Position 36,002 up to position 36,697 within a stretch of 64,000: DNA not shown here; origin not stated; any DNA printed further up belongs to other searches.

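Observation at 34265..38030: GAF-PP2C / HATPase / DUF1987-like trio translationally coupled to a CheA-like kinase (SiaABC-like module with a histidine-kinase output)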

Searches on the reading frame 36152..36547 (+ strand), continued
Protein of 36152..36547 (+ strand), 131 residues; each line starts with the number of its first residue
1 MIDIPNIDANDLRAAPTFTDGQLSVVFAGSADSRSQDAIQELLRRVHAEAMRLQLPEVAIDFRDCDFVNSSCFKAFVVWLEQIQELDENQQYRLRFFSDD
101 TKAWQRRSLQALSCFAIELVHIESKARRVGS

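Call 34: search_protein_families(library=pfam, max_evalue=0.001, proteins=[L019:5724-7289:-, L032:4718-5452:-, L019:8876-9586:+, L053:224-916:+, L055:8425-11301:-, L005:9285-10868:-, L039:11465-12502:-, L021:8486-9526:-, L002:9899-11761:+, L077:2374-3852:+])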
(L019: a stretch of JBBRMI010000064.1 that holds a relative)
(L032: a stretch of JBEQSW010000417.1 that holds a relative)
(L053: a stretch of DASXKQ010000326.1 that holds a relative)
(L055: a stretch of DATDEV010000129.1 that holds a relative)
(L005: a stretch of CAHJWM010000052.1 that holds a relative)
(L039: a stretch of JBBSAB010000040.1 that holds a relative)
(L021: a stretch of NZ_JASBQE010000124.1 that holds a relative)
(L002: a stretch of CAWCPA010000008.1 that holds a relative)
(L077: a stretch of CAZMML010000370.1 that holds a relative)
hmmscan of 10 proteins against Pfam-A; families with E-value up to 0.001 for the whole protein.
L019:5724-7289:- (521 aa): 2 families
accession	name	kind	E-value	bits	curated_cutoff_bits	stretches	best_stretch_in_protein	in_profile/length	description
PF00990.26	GGDEF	-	3.1e-38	131.5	23.8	1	361-518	2-161/161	Diguanylate cyclase, GGDEF domain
PF00072.30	Response_reg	-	0.00084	19.9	30.2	0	251-346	14-110/111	Response regulator receiver domain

L032:4718-5452:- (244 aa): 1 family
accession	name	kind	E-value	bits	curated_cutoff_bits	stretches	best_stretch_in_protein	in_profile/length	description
PF00175.26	NAD_binding_1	-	1e-16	62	22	1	108-218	1-107/109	Oxidoreductase NAD-binding domain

L019:8876-9586:+ (236 aa): 0 families

L053:224-916:+ (230 aa): 6 families
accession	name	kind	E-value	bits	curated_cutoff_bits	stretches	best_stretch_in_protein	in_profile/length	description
PF00106.31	adh_short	-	3.4e-30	105.4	26.6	1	5-189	3-190/195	short chain dehydrogenase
PF13561.12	adh_short_C2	-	2e-24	86.9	27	1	10-226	2-231/236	Enoyl-(Acyl carrier protein) reductase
PF01370.27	Epimerase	-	2.1e-09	37.6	20.9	1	5-166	1-160/240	NAD dependent epimerase/dehydratase family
PF05368.20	NmrA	-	2.1e-06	28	27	1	4-79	4-78/298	NmrA-like family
PF08659.16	KR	-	2.9e-06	27.8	22.6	1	5-167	3-168/180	KR domain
PF13460.12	NAD_binding_10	-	5.7e-05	23.5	27.2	1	9-97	1-81/184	NAD(P)H-binding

L055:8425-11301:- (958 aa): 1 family
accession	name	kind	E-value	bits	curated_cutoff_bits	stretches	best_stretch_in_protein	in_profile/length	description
PF11832.13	DUF3352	-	3.7e-08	32.9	26.8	1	329-432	120-219/536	Protein of unknown function (DUF3352)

L005:9285-10868:- (527 aa): 5 families
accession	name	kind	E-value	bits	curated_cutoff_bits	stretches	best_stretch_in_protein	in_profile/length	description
PF00009.33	GTP_EFTU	-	3.8e-51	173.8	26.5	1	10-275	2-187/188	Elongation factor Tu GTP binding domain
PF16658.11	RF3_C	-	3.3e-42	143.9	40.1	1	385-511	1-130/132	Class II release factor RF3, C-terminal domain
PF22042.2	EF-G_D2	-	3.2e-23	82.1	27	1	293-379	1-83/84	Elongation factor G domain 2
PF01926.29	MMR_HSR1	-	4.7e-07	30.4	21.9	1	14-141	2-113/113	50S ribosome-binding GTPase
PF03144.31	GTP_EFTU_D2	-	1.8e-06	28.7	30.3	1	312-378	2-73/73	Elongation factor Tu domain 2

L039:11465-12502:- (345 aa): 3 families
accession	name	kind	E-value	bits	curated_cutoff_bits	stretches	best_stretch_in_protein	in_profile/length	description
PF00107.32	ADH_zinc_N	-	1.4e-17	64.3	31.8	1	156-246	1-93/129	Zinc-binding dehydrogenase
PF13602.12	ADH_zinc_N_2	-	1.4e-15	58.8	27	1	189-343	2-134/134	Zinc-binding dehydrogenase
PF08240.17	ADH_N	-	7e-14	52.4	23.5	1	26-112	1-103/104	Alcohol dehydrogenase GroES-like domain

L021:8486-9526:- (346 aa): 2 families
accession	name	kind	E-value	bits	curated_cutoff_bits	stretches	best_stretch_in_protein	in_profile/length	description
PF00528.27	BPD_transp_1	-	2.1e-22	80.2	26.4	1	142-324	1-182/184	Binding-protein-dependent transport system inner membrane component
PF12911.12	OppC_N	-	0.00031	21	23.9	0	6-39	5-38/53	N-terminal TM domain of oligopeptide transport permease C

L002:9899-11761:+ (620 aa): 5 families
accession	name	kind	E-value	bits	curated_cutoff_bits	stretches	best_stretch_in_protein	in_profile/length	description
PF01300.24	Sua5_yciO_yrdC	-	2.6e-43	148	25.1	1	211-381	2-169/178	Telomere recombination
PF07503.17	zf-HYPF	-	6.8e-33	112.6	23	2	160-191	1-32/34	HypF finger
PF17788.7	HypF_C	-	2.5e-32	112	23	1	408-506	4-99/99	HypF Kae1-like domain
PF00708.24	Acylphosphatase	-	1.5e-21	76.9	22.5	1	11-92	3-85/85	Acylphosphatase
PF22521.2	HypF_C_2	-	4.7e-05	23.7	27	1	515-534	1-20/241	Carbamoyltransferase, Kae1-like Domain, second subdomain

L077:2374-3852:+ (492 aa): 1 family
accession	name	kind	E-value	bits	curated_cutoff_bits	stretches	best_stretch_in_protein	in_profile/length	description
PF23991.1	DUF7310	-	0.00023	22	40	1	50-95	32-77/83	Coiled-coil region of unknown function (DUF7310)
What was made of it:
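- On SiaABCD system: A GGDEF partner occurs only in paralogous loci (call 34).
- GGDEF partners occur in paralogous loci (call 34).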

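Call 35: search_protein_families(library=pfam, max_evalue=0.001, proteins=[L021:4581-5612:+, L048:5512-7452:+, L064:9520-10413:-, L064:10738-12027:-, L017:8573-9043:-, L028:9530-11053:-, L022:11031-12494:-, L025:2174-2437:+, L077:3859-4587:+, L025:2434-3534:+])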
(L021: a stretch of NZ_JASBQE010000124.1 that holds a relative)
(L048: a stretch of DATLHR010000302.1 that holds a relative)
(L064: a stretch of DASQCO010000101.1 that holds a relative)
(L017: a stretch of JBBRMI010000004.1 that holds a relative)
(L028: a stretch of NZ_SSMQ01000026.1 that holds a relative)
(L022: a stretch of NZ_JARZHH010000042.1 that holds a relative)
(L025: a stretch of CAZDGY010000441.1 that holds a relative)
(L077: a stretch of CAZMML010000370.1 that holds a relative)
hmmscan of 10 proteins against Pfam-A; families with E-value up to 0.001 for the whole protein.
L021:4581-5612:+ (343 aa): 1 family
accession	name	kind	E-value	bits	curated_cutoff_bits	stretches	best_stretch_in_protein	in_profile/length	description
PF22113.1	Mtrc-MtrF_II-IV_dom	-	0.00012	22.1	30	1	31-160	8-137/176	Outer membrane cytochrome MtrC/MtrF-like, domains II/IV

L048:5512-7452:+ (646 aa): 5 families
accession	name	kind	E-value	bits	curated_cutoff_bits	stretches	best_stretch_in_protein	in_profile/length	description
PF00326.27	Peptidase_S9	-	4.5e-40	137.9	22.6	1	435-645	3-212/213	Prolyl oligopeptidase family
PF02129.25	Peptidase_S15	-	2.4e-10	41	23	1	399-537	1-134/262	X-Pro dipeptidyl-peptidase (S15 family)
PF20434.5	BD-FAE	-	3.4e-09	37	26.8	1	410-603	6-215/215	BD-FAE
PF01738.24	DLH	-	4.1e-06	27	21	1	412-628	10-194/217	Dienelactone hydrolase family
PF02897.21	Peptidase_S9_N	-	1.1e-05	24.8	24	1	108-368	129-405/414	Prolyl oligopeptidase, N-terminal beta-propeller domain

L064:9520-10413:- (297 aa): 3 families
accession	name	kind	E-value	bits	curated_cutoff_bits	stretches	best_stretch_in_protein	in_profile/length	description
PF08541.16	ACP_syn_III_C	-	4.9e-33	113.6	26.6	1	208-296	1-89/90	3-Oxoacyl-[acyl-carrier-protein (ACP)] synthase III C terminal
PF08545.16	ACP_syn_III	-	2.2e-16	59.9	24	1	54-155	2-80/80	3-Oxoacyl-[acyl-carrier-protein (ACP)] synthase III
PF00109.32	ketoacyl-synt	-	7.1e-05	23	20.8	0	55-140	170-250/252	Beta-ketoacyl synthase, N-terminal domain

L064:10738-12027:- (429 aa): 1 family
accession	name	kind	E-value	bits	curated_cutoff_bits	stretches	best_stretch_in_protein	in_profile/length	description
PF00275.25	EPSP_synthase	-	5.6e-118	394.7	22.8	1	21-419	12-417/417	EPSP synthase (3-phosphoshikimate 1-carboxyvinyltransferase)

L017:8573-9043:- (156 aa): 0 families

L028:9530-11053:- (507 aa): 1 family
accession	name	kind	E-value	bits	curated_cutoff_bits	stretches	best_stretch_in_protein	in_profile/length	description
PF00528.27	BPD_transp_1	-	3.8e-28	98.9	26.4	1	319-497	1-183/184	Binding-protein-dependent transport system inner membrane component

L022:11031-12494:- (487 aa): 4 families
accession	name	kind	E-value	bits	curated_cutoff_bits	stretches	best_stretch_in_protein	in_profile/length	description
PF00498.31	FHA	-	3.4e-20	72.7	20.7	1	24-91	1-67/67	FHA domain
PF13365.12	Trypsin_2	-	1.4e-14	55.5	27.6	1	287-447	1-144/144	Trypsin-like peptidase domain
PF00089.32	Trypsin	-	8.8e-12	45.7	20.6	1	278-459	17-206/220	Trypsin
PF16697.10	Yop-YscD_cpl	-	1.3e-11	45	33.2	1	8-91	3-84/94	Inner membrane component of T3SS, cytoplasmic domain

L025:2174-2437:+ (87 aa): 1 family
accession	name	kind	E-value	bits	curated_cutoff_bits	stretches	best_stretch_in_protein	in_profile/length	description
PF01455.23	HupF_HypC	-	2.3e-24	85.7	28.5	1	1-69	1-65/65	HupF/HypC family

L077:3859-4587:+ (242 aa): 2 families
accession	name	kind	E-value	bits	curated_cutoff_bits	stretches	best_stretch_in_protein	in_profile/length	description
PF13620.12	CarboxypepD_reg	-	1.7e-07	31.9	32.3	1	164-221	19-81/82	Carboxypeptidase regulatory-like domain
PF14686.12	fn3_3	-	5.7e-05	23.3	24.4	1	176-216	32-74/75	Polysaccharide lyase family 4, domain II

L025:2434-3534:+ (366 aa): 1 family
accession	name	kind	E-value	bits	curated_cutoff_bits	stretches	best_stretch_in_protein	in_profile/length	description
PF01924.21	HypD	-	1e-149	498.9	25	1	13-359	3-351/351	Hydrogenase formation hypA family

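Call 53: find_encoding_contigs(protein=P0020, flank=8000, max_places=2)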
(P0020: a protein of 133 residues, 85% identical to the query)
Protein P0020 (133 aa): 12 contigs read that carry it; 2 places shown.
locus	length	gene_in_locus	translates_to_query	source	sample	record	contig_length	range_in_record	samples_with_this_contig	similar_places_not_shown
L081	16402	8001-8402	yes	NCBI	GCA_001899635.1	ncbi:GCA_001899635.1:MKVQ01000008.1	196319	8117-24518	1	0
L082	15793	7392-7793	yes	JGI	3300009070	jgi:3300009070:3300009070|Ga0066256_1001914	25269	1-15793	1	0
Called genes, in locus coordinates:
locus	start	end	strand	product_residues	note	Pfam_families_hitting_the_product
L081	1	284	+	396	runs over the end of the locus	PF02163:Peptidase_M50, PF00571:CBS (faint)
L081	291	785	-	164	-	PF00582:Usp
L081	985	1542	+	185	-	-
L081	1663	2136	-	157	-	PF13581:HATPase_c_2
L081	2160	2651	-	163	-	PF01740:STAS, PF13466:STAS_2 (weak)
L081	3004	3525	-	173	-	PF01740:STAS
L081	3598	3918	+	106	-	PF01627:Hpt (weak)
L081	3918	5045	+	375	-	PF00072:Response_reg, PF01339:CheB_methylest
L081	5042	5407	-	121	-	PF00072:Response_reg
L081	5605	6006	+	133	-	PF13581:HATPase_c_2 (weak), PF02518:HATPase_c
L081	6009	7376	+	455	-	PF07228:SpoIIE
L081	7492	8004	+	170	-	PF13581:HATPase_c_2 (faint), PF19788:DUF6272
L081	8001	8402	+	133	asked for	-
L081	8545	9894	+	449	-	PF02518:HATPase_c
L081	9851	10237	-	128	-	PF00072:Response_reg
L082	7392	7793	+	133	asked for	-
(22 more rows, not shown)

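Call 54: find_encoding_contigs(protein=P0073, flank=8000, max_places=2)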
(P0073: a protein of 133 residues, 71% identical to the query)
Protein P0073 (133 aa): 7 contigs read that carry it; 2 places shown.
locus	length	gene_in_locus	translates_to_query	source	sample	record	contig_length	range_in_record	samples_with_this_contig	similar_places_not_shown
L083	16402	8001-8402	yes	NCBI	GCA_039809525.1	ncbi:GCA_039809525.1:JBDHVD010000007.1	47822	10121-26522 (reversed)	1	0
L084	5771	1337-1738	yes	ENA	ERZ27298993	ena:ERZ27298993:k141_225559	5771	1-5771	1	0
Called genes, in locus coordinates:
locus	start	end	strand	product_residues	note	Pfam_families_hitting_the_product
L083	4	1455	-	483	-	-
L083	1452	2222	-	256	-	PF07638:Sigma70_ECF (weak), PF04542:Sigma70_r2, PF08281:Sigma70_r4_2, PF04545:Sigma70_r4 (weak)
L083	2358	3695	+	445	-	PF25917:BSH_RND, PF25973:BSH_CzcB (weak), PF25994:HH_AprE (weak), PF25876:HH_MFP_RND (weak), PF25944:Beta-barrel_RND, PF25954:Beta-barrel_RND_2, PF25990:Beta-barrel_YknX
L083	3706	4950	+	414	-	PF00005:ABC_tran, PF02463:SMC_N (faint)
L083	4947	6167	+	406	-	PF12704:MacB_PCD, PF02687:FtsX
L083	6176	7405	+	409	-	PF12704:MacB_PCD, PF02687:FtsX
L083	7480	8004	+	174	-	PF13581:HATPase_c_2 (weak)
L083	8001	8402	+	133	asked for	-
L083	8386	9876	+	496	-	PF01627:Hpt, PF02518:HATPase_c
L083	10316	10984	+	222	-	-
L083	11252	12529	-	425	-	PF07228:SpoIIE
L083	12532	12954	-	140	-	PF13581:HATPase_c_2, PF02518:HATPase_c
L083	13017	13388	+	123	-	PF00072:Response_reg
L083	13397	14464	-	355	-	PF00072:Response_reg, PF01339:CheB_methylest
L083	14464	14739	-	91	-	PF01627:Hpt (weak)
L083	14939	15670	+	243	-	PF00072:Response_reg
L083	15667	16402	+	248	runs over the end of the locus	PF00072:Response_reg (weak)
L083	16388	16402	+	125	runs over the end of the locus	PF00072:Response_reg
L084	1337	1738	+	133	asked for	-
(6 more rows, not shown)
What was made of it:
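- On RsbT-RsbU pair / stressosome: Its adjacency to the PP2C is conserved (calls 53, 54).
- The gene set stays linked after rearrangement in L083 (call 54).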

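Call 74: search_protein_families(library=ncbifam, max_evalue=0.01, proteins=[window:36152-36547:+])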
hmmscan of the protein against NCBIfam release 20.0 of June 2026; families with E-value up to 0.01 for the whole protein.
window:36152-36547:+ (131 aa): 1 family
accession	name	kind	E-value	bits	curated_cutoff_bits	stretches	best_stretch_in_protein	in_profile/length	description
NF047705.1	slr1659_superfam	superfamily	4.7e-07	30.1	100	1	24-115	18-105/111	slr1659 superfamily regulator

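Call 78: search_protein_families(library=ncbifam, alignment_id=A2, max_evalue=0.001)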
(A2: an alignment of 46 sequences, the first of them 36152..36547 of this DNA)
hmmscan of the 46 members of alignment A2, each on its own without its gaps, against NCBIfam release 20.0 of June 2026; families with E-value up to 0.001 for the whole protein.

A. member 1, window:36152-36547:+ (131 aa): 1 family
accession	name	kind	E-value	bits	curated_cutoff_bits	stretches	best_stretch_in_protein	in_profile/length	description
NF047705.1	slr1659_superfam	superfamily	4.7e-07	30.1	100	1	24-115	18-105/111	slr1659 superfamily regulator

B. families by the number of members that match (of 46 scanned): 3 families
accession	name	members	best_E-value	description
NF047705.1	slr1659_superfam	46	2.5e-13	slr1659 superfamily regulator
TIGR00377.1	ant_ant_sig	28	1.9e-07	anti-sigma factor antagonist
TIGR02886.1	spore_II_AA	5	1.3e-05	anti-sigma F factor antagonist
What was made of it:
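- On Anti-sigma-factor antagonist (SpoIIAA/RsbV, STAS): TIGR00377 is matched weakly by 28 of 46 relatives, but not by the window protein at E<=0.001 (call 78).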
